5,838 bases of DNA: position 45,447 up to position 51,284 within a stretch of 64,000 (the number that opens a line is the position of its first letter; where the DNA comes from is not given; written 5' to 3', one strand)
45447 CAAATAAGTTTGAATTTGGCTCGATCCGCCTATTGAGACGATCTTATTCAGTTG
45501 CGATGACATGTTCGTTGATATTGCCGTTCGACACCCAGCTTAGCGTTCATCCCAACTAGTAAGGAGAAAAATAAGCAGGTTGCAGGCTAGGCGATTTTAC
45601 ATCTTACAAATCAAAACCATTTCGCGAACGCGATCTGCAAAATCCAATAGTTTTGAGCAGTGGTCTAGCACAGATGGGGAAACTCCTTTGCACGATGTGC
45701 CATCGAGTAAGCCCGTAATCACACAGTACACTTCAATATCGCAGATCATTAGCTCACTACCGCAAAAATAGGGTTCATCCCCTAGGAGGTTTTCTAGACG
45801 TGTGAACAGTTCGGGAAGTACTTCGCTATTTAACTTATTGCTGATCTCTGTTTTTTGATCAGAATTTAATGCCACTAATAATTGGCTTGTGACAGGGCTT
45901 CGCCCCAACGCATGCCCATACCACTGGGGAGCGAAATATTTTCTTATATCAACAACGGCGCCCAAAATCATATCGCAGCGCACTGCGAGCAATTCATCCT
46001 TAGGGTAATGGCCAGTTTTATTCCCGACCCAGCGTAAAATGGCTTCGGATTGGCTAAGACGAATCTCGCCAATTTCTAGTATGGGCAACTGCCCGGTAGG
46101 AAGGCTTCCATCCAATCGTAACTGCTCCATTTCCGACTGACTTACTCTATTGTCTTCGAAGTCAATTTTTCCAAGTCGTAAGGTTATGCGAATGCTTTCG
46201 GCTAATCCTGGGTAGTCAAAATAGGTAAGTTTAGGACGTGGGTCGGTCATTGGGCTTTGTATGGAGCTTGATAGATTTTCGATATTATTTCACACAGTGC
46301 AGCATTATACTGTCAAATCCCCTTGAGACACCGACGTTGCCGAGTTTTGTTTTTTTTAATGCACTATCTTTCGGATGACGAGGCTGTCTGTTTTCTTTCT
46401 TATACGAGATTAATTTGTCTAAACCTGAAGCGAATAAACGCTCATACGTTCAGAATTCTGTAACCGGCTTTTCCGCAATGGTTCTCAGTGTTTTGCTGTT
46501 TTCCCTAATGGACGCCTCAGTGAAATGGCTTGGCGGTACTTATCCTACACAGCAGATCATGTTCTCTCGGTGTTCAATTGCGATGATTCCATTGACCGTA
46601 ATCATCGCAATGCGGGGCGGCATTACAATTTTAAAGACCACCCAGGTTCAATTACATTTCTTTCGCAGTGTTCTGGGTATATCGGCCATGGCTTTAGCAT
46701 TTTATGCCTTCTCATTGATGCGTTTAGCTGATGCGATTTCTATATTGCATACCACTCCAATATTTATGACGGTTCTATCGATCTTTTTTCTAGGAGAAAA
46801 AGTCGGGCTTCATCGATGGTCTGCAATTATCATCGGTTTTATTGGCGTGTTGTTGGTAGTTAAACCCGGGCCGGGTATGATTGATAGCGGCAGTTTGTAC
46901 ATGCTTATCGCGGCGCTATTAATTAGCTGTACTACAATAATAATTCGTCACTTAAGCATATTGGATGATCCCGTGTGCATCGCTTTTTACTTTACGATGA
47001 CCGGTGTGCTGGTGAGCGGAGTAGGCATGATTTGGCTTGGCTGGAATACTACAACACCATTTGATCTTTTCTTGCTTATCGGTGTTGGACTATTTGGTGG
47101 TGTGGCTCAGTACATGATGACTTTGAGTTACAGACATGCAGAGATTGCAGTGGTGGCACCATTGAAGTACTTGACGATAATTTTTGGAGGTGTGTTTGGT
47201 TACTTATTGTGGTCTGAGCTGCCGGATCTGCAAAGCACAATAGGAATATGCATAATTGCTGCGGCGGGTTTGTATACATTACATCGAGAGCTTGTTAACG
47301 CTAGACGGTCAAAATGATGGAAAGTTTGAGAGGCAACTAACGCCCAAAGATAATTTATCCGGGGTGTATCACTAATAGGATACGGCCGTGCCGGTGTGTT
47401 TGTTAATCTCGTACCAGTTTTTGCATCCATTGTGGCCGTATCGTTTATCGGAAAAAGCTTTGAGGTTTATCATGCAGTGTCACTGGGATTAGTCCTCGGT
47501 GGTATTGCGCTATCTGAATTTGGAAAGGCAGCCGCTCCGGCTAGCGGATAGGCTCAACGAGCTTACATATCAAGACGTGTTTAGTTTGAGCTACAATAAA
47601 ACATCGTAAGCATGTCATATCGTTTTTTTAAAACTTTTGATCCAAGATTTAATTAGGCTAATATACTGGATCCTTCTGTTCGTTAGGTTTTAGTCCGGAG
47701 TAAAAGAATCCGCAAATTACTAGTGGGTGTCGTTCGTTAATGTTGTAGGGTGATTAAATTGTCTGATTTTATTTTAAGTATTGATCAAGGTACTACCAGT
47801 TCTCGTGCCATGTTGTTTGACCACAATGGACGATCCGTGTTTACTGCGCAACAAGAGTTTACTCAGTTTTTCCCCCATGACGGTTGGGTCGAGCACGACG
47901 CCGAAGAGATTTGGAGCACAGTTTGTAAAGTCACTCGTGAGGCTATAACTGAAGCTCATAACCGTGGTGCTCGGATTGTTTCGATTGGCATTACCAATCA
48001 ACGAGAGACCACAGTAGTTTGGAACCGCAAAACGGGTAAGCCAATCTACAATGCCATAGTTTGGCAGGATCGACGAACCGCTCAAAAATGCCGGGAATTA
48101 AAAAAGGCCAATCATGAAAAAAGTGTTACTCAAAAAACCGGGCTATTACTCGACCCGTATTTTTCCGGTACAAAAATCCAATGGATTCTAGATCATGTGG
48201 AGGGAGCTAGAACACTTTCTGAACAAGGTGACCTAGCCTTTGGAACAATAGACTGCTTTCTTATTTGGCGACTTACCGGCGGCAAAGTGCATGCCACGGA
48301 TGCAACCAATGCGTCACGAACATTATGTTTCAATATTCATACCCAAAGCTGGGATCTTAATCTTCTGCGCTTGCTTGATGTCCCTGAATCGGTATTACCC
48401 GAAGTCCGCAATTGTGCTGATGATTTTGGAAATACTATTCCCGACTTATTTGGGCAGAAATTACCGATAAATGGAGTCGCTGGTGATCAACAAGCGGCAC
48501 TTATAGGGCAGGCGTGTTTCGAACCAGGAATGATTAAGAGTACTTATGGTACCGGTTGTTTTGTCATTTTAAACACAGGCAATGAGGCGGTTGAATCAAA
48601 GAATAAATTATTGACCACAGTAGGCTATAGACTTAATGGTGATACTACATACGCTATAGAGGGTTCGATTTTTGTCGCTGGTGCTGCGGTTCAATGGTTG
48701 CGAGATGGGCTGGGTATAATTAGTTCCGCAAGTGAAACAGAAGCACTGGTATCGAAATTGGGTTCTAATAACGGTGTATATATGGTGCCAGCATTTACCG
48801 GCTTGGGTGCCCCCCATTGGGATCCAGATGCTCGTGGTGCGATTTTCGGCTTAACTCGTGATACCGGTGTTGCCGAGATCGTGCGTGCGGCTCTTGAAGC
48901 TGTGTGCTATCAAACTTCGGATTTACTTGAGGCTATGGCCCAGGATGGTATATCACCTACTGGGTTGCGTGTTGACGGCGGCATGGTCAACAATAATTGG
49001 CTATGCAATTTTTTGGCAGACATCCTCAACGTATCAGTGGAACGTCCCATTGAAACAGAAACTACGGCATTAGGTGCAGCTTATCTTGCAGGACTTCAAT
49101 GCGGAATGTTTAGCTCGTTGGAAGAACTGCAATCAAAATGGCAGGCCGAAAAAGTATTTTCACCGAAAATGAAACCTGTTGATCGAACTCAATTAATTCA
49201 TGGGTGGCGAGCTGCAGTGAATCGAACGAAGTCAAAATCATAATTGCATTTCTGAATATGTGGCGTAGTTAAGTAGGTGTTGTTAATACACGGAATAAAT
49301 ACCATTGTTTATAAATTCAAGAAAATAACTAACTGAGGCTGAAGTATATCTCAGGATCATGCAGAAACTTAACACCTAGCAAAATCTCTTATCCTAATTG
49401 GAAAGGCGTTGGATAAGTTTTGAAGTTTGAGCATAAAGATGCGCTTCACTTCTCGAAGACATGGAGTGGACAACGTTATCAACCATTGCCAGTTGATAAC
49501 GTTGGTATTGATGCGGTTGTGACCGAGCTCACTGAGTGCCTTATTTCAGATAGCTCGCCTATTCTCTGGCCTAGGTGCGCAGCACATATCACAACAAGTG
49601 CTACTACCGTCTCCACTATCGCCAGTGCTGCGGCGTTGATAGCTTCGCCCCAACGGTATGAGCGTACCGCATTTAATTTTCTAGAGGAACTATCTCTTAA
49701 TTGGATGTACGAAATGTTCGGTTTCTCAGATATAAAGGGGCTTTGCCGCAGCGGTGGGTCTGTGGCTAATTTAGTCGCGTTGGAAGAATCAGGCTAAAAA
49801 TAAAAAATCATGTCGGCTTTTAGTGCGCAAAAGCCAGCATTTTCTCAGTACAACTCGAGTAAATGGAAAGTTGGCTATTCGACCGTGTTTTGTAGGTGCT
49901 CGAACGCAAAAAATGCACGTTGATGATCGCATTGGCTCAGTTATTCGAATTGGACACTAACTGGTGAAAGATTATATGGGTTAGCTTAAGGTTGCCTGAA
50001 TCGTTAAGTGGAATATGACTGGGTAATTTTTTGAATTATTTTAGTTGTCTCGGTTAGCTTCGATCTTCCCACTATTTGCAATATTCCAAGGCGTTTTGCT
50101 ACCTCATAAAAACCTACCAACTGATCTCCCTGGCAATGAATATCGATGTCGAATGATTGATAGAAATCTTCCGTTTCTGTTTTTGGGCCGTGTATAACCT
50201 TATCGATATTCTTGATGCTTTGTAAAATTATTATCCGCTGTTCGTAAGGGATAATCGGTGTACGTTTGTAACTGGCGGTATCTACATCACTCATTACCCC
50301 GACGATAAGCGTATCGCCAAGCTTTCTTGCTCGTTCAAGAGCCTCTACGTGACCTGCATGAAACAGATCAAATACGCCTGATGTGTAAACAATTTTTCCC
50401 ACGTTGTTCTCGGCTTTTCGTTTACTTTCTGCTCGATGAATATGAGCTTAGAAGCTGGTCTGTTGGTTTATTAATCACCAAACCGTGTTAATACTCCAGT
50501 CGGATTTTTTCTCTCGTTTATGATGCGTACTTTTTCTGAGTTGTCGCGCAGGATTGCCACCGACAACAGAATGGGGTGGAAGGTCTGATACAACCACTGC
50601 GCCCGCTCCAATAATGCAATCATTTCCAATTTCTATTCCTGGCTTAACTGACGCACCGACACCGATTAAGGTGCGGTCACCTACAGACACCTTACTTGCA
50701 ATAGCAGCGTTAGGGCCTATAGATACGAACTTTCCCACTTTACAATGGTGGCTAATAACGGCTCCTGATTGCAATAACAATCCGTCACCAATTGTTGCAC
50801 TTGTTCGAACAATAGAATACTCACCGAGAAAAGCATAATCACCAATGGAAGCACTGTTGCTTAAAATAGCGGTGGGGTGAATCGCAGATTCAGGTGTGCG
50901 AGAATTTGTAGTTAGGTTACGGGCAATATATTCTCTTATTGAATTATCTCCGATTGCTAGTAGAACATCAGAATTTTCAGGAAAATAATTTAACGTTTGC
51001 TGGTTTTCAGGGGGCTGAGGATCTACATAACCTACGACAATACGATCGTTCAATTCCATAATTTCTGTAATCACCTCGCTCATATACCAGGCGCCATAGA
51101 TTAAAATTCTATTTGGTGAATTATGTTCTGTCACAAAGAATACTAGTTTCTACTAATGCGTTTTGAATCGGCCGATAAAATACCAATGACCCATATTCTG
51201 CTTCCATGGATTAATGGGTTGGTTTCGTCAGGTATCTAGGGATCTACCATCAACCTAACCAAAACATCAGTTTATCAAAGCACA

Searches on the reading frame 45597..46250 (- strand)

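Call 37: search_protein_families(library=pfam, proteins=[window:45597-46250:-], max_evalue=0.00001)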
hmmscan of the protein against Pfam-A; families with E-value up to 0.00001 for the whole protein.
window:45597-46250:- (217 aa): 2 families
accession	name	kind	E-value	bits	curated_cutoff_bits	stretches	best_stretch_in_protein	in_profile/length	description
PF02798.26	GST_N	-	4.2e-08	33.8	20.9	1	7-75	2-74/76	Glutathione S-transferase, N-terminal domain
PF14497.11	GST_C_3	-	8.4e-08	32.8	21.6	1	130-210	14-93/104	Glutathione S-transferase, C-terminal domain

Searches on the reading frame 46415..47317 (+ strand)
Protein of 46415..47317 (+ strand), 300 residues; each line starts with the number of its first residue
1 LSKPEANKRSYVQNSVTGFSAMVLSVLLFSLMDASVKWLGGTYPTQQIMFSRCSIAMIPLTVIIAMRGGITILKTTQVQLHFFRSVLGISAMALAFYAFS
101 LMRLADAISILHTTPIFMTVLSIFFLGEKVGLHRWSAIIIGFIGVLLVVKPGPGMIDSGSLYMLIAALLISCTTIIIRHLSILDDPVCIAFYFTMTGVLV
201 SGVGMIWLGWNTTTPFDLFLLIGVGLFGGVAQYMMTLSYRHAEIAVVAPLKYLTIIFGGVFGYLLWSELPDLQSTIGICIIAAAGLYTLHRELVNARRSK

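Call 37: search_protein_families(library=pfam, proteins=[window:46415-47317:+], max_evalue=0.00001)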
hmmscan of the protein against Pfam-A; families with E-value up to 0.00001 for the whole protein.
window:46415-47317:+ (300 aa): 1 family
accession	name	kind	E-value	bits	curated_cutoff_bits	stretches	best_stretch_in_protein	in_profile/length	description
PF00892.27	EamA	-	1.9e-25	90.2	28.2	2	18-149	3-134/135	EamA-like transporter family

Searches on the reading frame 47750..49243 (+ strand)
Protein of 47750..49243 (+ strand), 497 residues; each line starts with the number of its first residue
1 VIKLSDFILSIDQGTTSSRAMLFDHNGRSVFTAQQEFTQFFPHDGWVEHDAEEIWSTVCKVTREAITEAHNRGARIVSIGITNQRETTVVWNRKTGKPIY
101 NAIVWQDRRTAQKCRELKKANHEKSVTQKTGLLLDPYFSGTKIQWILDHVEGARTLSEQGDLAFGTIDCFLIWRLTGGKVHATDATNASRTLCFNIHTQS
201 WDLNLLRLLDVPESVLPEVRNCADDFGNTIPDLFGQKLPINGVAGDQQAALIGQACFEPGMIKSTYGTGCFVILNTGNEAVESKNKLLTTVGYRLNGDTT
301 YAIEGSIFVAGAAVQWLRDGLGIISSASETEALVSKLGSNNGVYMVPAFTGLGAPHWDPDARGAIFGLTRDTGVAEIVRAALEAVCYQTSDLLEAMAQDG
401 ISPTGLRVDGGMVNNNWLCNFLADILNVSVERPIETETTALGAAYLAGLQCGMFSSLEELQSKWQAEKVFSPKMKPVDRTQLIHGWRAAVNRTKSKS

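Call 37: search_protein_families(library=pfam, proteins=[window:47750-49243:+], max_evalue=0.00001)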
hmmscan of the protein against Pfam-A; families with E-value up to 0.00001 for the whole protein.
window:47750-49243:+ (497 aa): 2 families
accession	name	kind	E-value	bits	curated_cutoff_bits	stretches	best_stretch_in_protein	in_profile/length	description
PF00370.27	FGGY_N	-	6.9e-72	242.4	28.8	1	8-253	2-245/245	FGGY family of carbohydrate kinases, N-terminal domain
PF02782.22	FGGY_C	-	1.3e-42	146.3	27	1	264-449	3-196/198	FGGY family of carbohydrate kinases, C-terminal domain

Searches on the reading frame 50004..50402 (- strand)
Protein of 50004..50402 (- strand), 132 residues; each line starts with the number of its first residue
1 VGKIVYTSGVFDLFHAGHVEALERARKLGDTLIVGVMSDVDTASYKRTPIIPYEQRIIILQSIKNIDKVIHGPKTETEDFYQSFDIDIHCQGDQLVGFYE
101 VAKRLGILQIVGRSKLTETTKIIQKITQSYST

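Call 67: search_protein_families(library=pfam, proteins=[window:50004-50402:-], max_evalue=0.00001)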
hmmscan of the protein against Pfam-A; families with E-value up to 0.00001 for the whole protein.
window:50004-50402:- (132 aa): 1 family
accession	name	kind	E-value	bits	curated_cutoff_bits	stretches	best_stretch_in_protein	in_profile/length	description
PF01467.32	CTP_transf_like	-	3.1e-18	66.7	21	1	7-98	2-94/133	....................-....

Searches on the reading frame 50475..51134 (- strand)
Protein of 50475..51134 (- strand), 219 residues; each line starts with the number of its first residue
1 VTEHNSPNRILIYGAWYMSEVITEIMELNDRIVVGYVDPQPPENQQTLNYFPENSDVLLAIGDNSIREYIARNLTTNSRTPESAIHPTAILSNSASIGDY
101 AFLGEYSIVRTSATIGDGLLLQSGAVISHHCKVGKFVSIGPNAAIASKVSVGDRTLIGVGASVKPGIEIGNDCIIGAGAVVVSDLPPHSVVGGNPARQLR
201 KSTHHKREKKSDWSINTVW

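Call 37: search_protein_families(library=pfam, proteins=[window:50475-51134:-], max_evalue=0.00001)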
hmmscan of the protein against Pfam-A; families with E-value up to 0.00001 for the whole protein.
window:50475-51134:- (219 aa): 4 families
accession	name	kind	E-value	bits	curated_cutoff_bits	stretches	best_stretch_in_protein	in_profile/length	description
PF00132.30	Hexapep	-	1.5e-24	85.1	27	2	149-181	2-34/36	Bacterial transferase hexapeptide (six repeats)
PF14602.12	Hexapep_2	-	5.6e-12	45.6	27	1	149-181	2-32/34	Hexapeptide repeat of succinyl-transferase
PF17836.7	PglD_N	-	3.7e-07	31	23.4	1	9-74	1-78/78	PglD N-terminal domain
PF25084.1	LbH_EIF2B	-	4.6e-07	30.3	54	0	89-138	56-104/105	EIF2B subunit epsilon LbH domain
